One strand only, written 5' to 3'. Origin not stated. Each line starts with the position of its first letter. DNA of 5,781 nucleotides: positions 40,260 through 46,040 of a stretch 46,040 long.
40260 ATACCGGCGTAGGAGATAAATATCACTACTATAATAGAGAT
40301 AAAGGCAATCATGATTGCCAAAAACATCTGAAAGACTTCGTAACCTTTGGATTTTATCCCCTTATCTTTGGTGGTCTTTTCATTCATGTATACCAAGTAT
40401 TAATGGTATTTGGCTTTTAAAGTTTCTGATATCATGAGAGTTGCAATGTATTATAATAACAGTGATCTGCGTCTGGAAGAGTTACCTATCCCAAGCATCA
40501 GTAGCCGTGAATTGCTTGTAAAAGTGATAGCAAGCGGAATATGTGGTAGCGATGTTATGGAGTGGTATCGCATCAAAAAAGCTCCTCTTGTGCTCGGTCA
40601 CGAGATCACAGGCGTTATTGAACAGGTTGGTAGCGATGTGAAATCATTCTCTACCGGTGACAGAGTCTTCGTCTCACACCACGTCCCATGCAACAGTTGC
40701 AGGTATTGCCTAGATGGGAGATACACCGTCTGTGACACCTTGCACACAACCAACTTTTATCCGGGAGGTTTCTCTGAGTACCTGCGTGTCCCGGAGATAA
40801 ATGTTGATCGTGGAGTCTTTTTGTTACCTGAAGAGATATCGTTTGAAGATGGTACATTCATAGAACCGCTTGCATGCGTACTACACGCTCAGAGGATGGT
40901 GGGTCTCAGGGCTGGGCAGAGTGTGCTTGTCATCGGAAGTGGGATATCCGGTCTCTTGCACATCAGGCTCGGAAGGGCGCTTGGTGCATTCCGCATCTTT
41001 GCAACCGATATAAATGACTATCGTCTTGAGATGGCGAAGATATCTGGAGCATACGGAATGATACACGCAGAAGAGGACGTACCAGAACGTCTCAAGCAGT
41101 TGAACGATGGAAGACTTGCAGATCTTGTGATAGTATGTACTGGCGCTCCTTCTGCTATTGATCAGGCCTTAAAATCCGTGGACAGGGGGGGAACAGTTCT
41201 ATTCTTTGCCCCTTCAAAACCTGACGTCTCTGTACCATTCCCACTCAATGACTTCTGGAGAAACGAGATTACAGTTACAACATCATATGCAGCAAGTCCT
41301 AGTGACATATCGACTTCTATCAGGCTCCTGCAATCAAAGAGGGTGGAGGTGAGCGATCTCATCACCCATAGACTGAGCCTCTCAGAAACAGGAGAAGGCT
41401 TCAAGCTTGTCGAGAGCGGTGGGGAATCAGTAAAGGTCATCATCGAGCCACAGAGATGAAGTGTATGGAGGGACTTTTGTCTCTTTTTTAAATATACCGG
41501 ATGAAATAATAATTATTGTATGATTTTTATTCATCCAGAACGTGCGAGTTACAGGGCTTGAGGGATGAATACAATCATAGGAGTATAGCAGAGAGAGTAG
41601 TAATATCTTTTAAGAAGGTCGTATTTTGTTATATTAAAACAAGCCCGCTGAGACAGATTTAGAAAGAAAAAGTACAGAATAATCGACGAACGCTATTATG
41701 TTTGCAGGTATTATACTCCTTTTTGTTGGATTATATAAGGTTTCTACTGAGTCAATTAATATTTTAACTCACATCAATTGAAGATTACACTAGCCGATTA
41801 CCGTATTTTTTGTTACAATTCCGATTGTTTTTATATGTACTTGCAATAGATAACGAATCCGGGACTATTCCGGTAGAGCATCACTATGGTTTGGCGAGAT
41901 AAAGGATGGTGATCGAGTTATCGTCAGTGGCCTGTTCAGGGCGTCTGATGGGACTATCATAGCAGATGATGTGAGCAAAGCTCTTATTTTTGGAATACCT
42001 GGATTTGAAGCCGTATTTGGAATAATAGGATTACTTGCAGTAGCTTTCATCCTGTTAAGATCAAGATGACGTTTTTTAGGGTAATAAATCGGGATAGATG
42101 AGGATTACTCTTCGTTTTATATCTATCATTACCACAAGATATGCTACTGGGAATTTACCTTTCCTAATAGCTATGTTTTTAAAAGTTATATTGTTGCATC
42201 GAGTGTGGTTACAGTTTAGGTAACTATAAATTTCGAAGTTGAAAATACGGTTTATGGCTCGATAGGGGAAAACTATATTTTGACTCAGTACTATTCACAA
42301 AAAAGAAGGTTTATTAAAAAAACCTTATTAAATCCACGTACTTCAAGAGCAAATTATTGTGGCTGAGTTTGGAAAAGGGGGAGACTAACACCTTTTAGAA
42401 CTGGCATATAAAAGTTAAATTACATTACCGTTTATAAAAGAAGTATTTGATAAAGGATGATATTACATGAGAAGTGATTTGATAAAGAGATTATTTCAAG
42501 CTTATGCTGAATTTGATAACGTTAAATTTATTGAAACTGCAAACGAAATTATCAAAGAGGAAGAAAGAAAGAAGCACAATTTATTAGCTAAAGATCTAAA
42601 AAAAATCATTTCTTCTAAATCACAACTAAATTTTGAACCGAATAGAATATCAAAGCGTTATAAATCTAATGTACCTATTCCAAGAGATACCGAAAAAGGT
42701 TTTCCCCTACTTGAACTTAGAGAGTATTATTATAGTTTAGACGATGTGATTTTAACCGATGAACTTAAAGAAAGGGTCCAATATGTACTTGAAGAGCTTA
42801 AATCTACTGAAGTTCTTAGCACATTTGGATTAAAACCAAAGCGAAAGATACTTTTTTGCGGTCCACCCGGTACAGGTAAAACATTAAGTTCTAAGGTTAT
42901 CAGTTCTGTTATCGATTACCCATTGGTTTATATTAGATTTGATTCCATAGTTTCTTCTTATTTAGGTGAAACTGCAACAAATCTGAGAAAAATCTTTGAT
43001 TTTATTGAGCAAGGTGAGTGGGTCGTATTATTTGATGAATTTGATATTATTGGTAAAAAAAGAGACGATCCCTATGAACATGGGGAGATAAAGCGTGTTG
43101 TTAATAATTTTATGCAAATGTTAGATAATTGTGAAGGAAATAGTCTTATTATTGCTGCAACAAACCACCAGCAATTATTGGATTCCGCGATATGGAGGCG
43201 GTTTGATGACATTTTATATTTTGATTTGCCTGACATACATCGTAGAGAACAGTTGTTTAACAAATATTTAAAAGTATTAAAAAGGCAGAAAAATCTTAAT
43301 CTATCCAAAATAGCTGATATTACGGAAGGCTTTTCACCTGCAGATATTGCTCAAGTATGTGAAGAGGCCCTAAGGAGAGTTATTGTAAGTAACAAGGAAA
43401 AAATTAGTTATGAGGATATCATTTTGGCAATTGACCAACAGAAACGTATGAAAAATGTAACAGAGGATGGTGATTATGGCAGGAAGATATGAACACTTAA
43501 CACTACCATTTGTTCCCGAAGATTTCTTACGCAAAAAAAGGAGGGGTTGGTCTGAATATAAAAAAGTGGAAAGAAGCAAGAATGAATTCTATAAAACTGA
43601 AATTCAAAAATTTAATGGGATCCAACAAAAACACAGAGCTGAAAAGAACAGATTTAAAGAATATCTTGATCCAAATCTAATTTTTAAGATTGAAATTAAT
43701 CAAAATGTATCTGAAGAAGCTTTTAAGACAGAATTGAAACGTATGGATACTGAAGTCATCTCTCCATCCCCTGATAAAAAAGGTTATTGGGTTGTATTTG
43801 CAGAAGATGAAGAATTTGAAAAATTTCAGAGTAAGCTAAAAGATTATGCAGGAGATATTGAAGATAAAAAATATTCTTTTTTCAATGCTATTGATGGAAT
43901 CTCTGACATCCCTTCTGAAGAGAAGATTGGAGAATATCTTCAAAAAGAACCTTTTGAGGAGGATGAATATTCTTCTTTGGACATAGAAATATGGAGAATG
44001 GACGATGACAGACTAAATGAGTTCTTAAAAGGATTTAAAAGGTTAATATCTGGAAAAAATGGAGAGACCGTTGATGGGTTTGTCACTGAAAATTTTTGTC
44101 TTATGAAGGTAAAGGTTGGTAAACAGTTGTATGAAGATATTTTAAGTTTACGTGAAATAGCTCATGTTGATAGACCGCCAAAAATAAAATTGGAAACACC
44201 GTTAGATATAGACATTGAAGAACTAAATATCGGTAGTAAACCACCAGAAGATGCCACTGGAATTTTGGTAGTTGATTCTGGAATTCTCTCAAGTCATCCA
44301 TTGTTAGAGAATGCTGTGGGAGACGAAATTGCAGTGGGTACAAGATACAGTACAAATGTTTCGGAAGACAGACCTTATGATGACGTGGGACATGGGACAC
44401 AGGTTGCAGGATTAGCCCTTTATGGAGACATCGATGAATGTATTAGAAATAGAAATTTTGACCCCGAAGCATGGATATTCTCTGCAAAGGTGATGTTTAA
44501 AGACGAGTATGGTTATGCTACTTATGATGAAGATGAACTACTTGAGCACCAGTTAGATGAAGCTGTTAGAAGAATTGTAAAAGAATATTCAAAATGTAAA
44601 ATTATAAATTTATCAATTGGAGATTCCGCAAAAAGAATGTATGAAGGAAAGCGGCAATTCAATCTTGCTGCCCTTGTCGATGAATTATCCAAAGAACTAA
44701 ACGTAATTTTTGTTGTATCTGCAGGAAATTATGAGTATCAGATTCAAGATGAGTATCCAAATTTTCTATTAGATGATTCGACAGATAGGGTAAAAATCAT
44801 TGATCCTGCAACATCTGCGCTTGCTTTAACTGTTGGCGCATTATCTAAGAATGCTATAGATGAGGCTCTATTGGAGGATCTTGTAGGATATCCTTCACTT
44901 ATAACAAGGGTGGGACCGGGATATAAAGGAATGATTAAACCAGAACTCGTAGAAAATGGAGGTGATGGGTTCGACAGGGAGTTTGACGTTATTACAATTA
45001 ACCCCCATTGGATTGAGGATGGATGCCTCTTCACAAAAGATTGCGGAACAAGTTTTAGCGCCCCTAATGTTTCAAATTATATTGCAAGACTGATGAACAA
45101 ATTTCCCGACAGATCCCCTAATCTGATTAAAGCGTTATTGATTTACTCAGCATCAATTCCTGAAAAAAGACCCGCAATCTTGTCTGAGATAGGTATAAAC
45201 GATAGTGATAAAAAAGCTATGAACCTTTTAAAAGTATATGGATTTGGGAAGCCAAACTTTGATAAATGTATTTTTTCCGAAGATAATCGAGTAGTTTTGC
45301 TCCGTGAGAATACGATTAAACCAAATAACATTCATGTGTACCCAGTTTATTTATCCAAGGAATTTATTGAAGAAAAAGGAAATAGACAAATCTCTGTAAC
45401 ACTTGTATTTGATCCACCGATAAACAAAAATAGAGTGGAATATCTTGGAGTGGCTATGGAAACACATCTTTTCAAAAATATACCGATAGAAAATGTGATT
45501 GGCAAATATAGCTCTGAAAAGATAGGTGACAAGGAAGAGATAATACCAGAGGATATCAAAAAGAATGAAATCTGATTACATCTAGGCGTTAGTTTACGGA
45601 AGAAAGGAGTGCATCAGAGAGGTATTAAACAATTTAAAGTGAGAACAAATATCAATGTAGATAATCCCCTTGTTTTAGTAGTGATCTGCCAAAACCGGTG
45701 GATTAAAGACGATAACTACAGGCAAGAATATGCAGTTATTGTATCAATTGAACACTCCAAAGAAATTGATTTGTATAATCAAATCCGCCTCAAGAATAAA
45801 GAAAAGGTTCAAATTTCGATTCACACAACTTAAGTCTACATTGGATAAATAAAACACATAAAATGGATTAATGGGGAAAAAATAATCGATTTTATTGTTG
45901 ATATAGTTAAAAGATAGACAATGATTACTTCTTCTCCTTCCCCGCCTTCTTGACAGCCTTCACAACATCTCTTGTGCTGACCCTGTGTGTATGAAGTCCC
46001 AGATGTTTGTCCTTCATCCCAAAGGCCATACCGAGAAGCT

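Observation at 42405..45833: Archaeal AAA+ ATPase / cytoplasmic S8 subtilase gene pair (Iet-like candidate defence module) in an AT-rich islet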

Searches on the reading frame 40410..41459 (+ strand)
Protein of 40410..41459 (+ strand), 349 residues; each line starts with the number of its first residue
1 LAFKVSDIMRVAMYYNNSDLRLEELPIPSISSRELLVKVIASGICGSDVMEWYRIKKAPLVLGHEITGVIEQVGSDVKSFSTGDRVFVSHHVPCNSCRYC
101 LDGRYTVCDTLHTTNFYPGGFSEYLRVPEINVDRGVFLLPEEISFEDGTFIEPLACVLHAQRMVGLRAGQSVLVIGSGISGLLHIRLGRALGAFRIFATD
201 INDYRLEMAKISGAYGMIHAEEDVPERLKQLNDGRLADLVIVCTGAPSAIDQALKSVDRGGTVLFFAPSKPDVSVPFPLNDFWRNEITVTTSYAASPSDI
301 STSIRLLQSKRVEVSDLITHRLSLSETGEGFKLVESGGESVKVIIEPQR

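Call 18: search_protein_families(library=pfam, proteins=[window:40410-41459:+], max_evalue=0.001)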
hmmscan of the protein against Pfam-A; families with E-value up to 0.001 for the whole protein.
window:40410-41459:+ (349 aa): 3 families
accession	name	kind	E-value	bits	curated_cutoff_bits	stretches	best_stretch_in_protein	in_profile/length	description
PF08240.17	ADH_N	-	2.5e-27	95.6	23.5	1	33-131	3-98/104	Alcohol dehydrogenase GroES-like domain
PF00107.32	ADH_zinc_N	-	1.4e-23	83.7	31.8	1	181-308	3-128/129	Zinc-binding dehydrogenase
PF16912.11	Glu_dehyd_C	-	2.7e-07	30.7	34.9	1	169-346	31-210/211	Glucose dehydrogenase C-terminus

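Call 22: find_related_loci(query=window:40410-41456:+, collection=genome_contigs, flank=8000)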
Query window:40410-41456:+ (349 aa) in genome_contigs; peptide patterns used: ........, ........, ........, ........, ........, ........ (x = any residue, [..] = any of these).
599 stretches matched a pattern (row limit reached: there are more); 575 encode a relative of the query (tblastn E <= 1e-3); the best 80 are kept; 80 distinct loci.
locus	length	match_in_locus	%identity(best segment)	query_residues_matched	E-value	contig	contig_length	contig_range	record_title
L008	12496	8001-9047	86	1-349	0e+0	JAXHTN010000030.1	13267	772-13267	MAG: Halobacteriota archaeon isolate MAG25_tar_biofilm MAG25_30, whole genome shotgun sequence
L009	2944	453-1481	74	9-349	0e+0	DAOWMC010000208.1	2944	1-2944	MAG TPA_asm: Methanobacteriota archaeon isolate CSMAG_2992 CSMAG_2992_k141_88656_length_2944_cov_84.6304, whole genome s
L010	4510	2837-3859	70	9-349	5e-169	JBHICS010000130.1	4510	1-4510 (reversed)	MAG: Candidatus Brocadiales bacterium isolate Bea_3_bin.8 NODE_8216_length_4510_cov_4.217508, whole genome shotgun seque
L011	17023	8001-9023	69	9-349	2e-164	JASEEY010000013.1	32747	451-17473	MAG: Methanocellales archaeon isolate Yes46-10 NODE_13_length_32747_cov_8.480729, whole genome shotgun sequence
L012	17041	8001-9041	66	3-349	1e-163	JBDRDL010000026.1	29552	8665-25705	MAG: Methanobacteriota archaeon isolate MEGAHIT-group-1.246 k141_12578416, whole genome shotgun sequence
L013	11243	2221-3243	67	9-349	1e-163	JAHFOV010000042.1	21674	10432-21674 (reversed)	MAG: Planctomycetota bacterium isolate nzgw511 NODE_1354_length_21675_cov_4.495082, whole genome shotgun sequence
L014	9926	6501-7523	67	9-349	6e-163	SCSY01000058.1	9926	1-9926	MAG: Nitrospirae bacterium isolate FW300_bin.22 FW300_bin.22-33427, whole genome shotgun sequence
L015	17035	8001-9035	65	5-349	2e-162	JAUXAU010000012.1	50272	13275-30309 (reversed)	MAG: Thermoplasmatota archaeon isolate CSMAG_2770 CSMAG_2770_k141_932606_length_50272_cov_21.2982, whole genome shotgun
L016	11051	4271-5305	65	5-349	2e-162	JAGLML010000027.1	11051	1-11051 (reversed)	MAG: Thermoplasmatales archaeon isolate RS_5_57 ROV157_5.bin.57.fa_27, whole genome shotgun sequence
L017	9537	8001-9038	69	4-349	1e-162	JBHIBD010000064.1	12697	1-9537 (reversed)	MAG: Candidatus Brocadiales bacterium isolate K_2_bin.28 NODE_2632_length_12697_cov_12.558931, whole genome shotgun sequ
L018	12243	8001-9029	68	7-349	2e-162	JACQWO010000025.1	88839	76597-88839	MAG: Desulfobacterales bacterium isolate NC_groundwater_1491_Pr4_B-0.1um_43_5 SR1-18-B1_scaffold_35059, whole genome sho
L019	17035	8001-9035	66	5-349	5e-162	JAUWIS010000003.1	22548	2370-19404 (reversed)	MAG: Methanobacteriota archaeon isolate CSMAG_2300 CSMAG_2300_k127_4590747_length_22548_cov_10.0000, whole genome shotgu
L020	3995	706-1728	65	9-349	5e-167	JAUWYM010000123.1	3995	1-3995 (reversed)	MAG: Thermoplasmatota archaeon isolate CSMAG_2710 CSMAG_2710_k141_725382_length_3995_cov_6.0000, whole genome shotgun se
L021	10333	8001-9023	67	9-349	7e-161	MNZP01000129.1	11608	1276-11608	MAG: Syntrophaceae bacterium CG2_30_49_12 cg2_3.0_scaffold_5367_c, whole genome shotgun sequence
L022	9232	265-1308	66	2-349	4e-161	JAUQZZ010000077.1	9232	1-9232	MAG: Candidatus Brocadiales bacterium isolate Bin_313 NODE_88_length_9232_cov_6.316116, whole genome shotgun sequence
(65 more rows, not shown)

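Call 71: search_protein_families(library=padloc, proteins=[L008:9638-10378:+, L008:11063-12112:-, L008:9113-9466:+], max_evalue=0.001)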
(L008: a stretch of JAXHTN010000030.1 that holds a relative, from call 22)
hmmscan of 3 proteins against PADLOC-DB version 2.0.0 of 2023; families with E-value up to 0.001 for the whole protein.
L008:9638-10378:+ (246 aa): 0 families

L008:11063-12112:- (349 aa): 7 families
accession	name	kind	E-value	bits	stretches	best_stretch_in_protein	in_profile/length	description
PDLC04916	PDC-S11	-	1.7e-39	133.9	1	23-198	22-190/358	-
PDLC04915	PDC-S11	-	1e-29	102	1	1-188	1-190/379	-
PDLC04913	PDC-S11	-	4.2e-27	93.2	1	24-191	25-195/375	-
PDLC04910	PDC-S11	-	7.1e-22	76.1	1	10-181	9-185/359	-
PDLC04909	PDC-S11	-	7.2e-22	76.4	1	1-187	1-190/347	-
PDLC04944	PDC-S18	-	6.6e-10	36.8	1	24-99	21-94/307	-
PDLC04824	PDC-S02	-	0.00062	17.1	1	24-99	185-262/308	-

L008:9113-9466:+ (117 aa): 1 family
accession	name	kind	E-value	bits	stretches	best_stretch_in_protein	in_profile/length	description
PDLC01438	Csa3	-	1.2e-05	23.5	1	6-101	111-199/305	"CAS-I,CAS-II,CAS-III,CAS-IV,CAS-V,CAS-VI; associated_signaling"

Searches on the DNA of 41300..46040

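Call 66: search_rna_families(source=window, start=41300, end=46040, threshold=evalue, max_evalue=1)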
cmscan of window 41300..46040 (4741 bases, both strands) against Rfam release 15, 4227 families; matches with E-value up to 1: 0.
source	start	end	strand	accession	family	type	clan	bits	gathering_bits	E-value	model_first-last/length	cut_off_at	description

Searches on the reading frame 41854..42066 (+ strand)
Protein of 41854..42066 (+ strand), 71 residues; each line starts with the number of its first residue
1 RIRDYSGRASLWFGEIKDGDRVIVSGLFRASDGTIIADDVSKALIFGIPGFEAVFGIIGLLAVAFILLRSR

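Call 61: search_protein_families(library=ncbifam, proteins=[window:41854-42066:+], max_evalue=0.01)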
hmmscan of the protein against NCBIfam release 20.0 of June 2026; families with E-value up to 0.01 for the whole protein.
seq(71 aa): 1 family
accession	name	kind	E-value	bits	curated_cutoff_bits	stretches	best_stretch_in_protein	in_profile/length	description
TIGR04126.1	PGF_CTERM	domain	1.5e-06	27.7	24.5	1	47-70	4-27/28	PGF-CTERM sorting domain-containing protein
